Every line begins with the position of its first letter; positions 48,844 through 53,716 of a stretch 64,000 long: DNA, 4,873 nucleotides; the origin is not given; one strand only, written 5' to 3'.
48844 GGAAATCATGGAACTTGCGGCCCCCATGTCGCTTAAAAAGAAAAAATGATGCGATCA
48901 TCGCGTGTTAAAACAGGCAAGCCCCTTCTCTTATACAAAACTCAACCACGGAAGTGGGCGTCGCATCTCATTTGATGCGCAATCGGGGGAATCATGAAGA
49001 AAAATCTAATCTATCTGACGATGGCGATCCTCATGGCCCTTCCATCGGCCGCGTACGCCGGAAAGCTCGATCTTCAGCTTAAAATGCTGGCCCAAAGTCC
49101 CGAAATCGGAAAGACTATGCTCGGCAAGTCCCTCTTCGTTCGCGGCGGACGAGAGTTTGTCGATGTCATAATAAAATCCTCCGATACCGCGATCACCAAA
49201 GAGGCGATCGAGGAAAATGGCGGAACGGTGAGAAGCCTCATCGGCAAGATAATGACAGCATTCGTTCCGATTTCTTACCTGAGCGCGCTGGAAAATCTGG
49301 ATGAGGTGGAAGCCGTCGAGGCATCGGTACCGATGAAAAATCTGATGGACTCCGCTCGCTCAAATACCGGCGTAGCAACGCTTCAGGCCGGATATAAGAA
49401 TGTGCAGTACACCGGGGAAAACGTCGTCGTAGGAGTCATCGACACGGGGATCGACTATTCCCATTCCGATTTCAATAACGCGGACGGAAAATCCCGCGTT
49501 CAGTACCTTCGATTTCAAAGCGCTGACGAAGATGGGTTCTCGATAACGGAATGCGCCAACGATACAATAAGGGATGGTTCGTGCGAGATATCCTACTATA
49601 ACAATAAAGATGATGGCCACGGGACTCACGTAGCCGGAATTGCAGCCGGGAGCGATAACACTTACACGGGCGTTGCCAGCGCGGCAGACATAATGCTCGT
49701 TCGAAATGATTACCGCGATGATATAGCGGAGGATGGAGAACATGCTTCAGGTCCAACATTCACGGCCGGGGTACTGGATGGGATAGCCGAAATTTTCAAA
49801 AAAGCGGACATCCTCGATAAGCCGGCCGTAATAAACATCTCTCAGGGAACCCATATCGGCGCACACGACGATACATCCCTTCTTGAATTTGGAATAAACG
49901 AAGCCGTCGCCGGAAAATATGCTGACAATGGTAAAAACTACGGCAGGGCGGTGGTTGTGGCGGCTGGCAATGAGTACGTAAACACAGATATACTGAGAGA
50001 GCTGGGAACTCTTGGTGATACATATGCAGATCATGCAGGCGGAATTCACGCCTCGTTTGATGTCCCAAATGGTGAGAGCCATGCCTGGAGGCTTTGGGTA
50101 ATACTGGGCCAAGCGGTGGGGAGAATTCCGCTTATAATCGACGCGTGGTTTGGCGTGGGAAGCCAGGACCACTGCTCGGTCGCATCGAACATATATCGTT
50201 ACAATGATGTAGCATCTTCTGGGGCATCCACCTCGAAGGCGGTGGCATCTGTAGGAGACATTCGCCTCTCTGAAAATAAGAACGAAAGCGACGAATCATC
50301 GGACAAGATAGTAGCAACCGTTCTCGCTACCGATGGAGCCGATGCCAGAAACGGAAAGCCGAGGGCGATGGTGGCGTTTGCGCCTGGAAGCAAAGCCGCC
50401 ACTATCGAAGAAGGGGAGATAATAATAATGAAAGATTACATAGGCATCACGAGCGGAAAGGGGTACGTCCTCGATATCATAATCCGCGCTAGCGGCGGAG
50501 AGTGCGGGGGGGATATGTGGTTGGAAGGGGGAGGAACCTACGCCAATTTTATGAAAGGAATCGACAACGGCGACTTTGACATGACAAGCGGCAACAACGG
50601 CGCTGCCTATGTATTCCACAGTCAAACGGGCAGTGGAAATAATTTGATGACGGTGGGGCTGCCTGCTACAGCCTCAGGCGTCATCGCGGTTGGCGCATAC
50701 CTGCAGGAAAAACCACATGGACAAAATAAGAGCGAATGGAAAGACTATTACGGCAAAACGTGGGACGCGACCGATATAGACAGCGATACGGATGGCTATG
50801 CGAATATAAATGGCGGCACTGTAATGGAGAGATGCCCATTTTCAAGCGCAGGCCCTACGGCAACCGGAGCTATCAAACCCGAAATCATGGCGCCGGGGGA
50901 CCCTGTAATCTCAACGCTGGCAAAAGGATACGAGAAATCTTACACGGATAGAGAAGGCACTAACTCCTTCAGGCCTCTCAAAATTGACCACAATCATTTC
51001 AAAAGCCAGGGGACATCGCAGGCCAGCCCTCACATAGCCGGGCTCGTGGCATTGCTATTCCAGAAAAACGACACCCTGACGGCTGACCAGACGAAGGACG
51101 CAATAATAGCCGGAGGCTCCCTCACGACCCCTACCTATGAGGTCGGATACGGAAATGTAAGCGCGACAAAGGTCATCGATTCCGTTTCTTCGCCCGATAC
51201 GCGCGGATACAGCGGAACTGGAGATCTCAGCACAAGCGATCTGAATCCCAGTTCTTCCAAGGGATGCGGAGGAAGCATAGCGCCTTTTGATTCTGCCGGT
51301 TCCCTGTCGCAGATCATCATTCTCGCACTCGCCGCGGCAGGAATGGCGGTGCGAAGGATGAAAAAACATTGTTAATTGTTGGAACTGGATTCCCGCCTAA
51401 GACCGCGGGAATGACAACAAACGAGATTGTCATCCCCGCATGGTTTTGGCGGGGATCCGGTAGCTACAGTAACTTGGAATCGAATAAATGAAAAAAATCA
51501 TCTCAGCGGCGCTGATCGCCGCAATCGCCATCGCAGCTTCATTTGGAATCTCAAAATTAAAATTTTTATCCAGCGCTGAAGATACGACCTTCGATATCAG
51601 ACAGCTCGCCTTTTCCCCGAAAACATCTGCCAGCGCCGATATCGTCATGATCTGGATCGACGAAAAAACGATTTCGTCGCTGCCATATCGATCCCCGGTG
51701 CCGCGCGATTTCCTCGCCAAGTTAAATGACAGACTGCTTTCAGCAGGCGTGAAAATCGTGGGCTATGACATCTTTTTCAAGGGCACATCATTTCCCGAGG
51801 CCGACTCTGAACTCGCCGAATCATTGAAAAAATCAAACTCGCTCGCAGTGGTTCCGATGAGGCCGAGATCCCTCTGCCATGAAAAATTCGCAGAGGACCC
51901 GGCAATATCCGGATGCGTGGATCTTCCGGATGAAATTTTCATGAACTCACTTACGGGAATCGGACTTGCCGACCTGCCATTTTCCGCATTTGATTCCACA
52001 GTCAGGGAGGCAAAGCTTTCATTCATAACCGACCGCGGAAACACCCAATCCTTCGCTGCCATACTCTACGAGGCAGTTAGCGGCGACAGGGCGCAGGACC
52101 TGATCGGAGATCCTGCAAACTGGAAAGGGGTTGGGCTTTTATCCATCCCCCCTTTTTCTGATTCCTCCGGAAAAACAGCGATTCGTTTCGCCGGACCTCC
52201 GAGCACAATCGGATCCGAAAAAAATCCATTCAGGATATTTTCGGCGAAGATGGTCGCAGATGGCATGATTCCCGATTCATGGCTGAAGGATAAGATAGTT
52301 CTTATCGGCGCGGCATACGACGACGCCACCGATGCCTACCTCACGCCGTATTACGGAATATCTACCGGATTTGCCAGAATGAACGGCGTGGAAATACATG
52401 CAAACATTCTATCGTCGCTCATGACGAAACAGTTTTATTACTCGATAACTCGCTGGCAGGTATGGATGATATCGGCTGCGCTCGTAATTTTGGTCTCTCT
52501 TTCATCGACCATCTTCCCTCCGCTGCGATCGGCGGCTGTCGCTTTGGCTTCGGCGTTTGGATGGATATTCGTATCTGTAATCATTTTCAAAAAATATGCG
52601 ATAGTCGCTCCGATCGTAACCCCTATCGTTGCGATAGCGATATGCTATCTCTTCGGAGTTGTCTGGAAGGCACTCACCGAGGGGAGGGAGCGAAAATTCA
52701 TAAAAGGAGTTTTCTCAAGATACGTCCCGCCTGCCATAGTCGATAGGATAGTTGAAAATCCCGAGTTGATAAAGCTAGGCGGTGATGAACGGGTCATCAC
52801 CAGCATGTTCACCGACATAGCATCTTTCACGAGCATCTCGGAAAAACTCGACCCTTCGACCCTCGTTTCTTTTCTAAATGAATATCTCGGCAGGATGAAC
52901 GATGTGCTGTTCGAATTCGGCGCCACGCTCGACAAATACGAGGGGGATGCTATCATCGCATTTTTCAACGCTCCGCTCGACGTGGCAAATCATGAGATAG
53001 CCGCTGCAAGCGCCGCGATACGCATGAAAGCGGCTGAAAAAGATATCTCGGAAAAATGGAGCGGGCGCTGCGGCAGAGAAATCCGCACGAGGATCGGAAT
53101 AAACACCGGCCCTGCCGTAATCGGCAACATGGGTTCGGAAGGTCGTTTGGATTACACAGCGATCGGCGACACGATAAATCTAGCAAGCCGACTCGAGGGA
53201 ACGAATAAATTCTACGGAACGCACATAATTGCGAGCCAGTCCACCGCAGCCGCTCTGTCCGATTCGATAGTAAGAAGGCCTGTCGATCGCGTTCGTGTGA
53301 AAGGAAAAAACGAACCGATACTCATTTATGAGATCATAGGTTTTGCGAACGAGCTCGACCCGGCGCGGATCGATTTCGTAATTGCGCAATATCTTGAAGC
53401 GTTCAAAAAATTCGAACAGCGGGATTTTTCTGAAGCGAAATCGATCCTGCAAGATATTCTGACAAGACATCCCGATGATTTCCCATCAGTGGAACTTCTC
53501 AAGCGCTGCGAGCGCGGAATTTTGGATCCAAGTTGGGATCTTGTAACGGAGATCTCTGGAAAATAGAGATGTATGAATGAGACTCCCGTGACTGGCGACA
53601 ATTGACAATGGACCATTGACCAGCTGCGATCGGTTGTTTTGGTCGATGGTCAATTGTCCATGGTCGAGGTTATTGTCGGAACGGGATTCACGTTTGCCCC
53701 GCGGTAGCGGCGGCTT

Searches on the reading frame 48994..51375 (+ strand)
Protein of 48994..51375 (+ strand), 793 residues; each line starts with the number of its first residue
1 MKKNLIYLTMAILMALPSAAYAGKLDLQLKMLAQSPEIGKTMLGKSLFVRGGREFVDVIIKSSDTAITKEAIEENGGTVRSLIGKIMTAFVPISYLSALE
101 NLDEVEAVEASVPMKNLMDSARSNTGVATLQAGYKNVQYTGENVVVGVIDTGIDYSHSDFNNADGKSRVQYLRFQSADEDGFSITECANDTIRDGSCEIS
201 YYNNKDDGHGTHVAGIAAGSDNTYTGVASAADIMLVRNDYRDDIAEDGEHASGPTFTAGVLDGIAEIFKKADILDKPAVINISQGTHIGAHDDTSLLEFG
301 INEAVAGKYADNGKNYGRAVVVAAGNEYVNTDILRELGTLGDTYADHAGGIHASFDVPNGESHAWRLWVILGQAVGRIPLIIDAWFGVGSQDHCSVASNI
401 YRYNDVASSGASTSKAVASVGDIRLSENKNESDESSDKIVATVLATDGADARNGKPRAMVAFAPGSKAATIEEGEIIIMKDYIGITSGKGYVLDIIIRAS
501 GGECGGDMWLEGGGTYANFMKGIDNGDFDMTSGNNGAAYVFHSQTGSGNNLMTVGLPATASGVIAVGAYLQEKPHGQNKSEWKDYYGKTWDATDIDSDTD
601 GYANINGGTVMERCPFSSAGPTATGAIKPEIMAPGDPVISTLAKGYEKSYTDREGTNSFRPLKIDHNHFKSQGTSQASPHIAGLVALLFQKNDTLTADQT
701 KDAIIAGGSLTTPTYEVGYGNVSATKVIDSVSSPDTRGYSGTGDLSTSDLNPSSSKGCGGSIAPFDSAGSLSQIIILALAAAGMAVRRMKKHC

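Call 3: search_protein_families(library=pfam, proteins=[window:48994-51375:+], max_evalue=1)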
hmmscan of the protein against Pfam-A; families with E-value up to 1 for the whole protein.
window:48994-51375:+ (793 aa): 1 family
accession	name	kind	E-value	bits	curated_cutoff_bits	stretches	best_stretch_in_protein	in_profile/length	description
PF00082.27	Peptidase_S8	-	7.4e-35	121.1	21.8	2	532-719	151-287/288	Subtilase family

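Call 4: search_protein_families(library=ncbifam, proteins=[window:48994-51375:+], max_evalue=1)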
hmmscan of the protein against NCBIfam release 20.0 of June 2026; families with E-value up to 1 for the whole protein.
window:48994-51375:+ (793 aa): 6 families
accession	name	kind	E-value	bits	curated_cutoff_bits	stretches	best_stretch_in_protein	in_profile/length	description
NF040809.1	germ_prot_CspBA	exception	1.6e-22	79.1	1250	3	89-239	591-757/1099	bifunctional germination protease/germinant receptor pseudoprotease CspBA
NF040808.2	CspC_non_triad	exception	5.3e-18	64.8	675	1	82-299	27-259/556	bile acid germinant receptor pseudoprotease CspC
TIGR03921.1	T7SS_mycosin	equivalog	3.4e-17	62.6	278.75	3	205-329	48-161/353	type VII secretion-associated serine protease mycosin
NF033595.1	denti_PrtP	equivalog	6.6e-16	58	300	2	130-230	179-271/606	dentilisin complex serine proteinase subunit PrtP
NF040553.1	SGO_0316_fam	subfamily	0.0024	15.6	1400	1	141-237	285-395/1486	SGO_0316/SGO_0317 family LPXTG-anchored serine peptidase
NF042956.1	IteS_antiphage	equivalog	0.04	12.2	900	1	610-694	440-514/747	S8 family anti-phage peptidase IteS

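Call 70: search_protein_families(library=padloc, proteins=[window:48994-51375:+], max_evalue=0.1)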
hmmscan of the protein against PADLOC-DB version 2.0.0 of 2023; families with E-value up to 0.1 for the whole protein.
window:48994-51375:+ (793 aa): 5 families
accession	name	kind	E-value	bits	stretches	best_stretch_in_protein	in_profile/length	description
PDLC03014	subtilase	-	4.4e-19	67.2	2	120-335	164-284/391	-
PDLC02197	IetS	-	1.3e-05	21.7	1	612-693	444-515/749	-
PDLC02201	IetS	-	2.6e-05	20.7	1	611-692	434-507/781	-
PDLC02198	IetS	-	5.1e-05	19.4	1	614-691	469-548/795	-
PDLC02199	IetS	-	0.031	10.4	0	616-694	520-585/826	-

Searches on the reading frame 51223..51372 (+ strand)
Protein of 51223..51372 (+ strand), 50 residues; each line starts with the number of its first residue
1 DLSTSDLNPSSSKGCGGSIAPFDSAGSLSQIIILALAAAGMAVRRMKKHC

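Call 81: search_protein_families(library=ncbifam, proteins=[window:51223-51372:+], max_evalue=10)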
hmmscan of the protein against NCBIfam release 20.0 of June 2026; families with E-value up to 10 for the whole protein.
seq(50 aa): 0 families

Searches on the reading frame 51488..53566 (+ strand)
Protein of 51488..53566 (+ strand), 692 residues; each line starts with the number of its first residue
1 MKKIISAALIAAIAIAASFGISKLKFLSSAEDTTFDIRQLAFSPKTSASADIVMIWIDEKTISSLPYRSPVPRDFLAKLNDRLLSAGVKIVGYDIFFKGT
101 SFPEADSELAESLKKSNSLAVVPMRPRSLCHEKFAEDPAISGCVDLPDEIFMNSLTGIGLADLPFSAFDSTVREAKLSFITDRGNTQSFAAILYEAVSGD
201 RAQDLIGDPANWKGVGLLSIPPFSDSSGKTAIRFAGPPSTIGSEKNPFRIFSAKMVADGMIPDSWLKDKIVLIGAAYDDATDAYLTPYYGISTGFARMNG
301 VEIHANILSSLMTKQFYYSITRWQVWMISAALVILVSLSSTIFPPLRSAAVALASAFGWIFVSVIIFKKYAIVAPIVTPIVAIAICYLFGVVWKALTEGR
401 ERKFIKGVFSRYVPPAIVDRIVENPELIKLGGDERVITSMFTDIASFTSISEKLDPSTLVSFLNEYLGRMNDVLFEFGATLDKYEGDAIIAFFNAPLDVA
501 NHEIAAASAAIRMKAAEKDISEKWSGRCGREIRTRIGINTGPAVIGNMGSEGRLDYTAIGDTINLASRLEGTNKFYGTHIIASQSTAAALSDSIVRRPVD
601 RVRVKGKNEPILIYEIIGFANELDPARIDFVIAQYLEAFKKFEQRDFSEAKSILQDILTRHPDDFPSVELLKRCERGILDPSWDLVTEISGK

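Call 77: search_protein_families(library=pfam, proteins=[window:51488-53566:+], max_evalue=0.001)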
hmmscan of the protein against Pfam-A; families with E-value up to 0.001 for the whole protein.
window:51488-53566:+ (692 aa): 2 families
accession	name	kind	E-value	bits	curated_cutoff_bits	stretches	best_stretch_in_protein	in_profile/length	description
PF05226.16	CHASE2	-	3.3e-36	125.6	26.3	1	15-335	3-251/257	CHASE2 domain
PF00211.25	Guanylate_cyc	-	1.3e-21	77.5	21.9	1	437-610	9-176/183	Adenylate and Guanylate cyclase catalytic domain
